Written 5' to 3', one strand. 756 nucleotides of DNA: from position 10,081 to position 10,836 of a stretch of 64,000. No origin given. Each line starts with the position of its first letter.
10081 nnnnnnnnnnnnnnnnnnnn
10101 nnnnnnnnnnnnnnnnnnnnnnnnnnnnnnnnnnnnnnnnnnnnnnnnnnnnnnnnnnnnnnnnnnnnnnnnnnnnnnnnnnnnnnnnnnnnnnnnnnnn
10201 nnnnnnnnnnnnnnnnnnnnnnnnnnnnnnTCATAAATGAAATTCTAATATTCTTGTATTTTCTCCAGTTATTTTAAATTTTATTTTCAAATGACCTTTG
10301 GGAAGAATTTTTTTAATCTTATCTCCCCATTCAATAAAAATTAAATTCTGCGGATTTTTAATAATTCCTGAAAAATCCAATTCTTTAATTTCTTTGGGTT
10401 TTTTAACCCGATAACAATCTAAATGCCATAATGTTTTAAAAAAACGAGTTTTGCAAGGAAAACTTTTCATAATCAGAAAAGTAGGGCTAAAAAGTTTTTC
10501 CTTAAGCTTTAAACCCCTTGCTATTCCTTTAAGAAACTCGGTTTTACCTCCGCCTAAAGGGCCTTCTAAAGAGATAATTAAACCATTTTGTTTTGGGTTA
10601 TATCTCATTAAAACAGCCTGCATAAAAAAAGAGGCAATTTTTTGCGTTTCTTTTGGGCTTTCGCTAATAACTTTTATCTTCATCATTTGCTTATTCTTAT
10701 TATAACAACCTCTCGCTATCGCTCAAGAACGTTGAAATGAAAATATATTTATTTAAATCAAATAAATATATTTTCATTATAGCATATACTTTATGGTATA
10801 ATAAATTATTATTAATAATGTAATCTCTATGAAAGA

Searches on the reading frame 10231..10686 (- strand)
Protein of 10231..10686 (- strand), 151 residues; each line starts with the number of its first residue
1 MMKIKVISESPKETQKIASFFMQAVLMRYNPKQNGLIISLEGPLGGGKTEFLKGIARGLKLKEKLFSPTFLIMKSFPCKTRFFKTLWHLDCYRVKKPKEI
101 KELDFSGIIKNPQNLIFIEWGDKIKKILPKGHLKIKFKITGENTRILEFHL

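Call 46: search_protein_families(library=pfam, proteins=[window:10231-10686:-], max_evalue=0.00001)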
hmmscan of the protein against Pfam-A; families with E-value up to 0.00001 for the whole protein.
window:10231-10686:- (151 aa): 1 family
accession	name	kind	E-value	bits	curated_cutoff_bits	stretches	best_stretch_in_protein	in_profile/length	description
PF02367.23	TsaE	-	6.8e-29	100.9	26.6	1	9-145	2-126/128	Threonylcarbamoyl adenosine biosynthesis protein TsaE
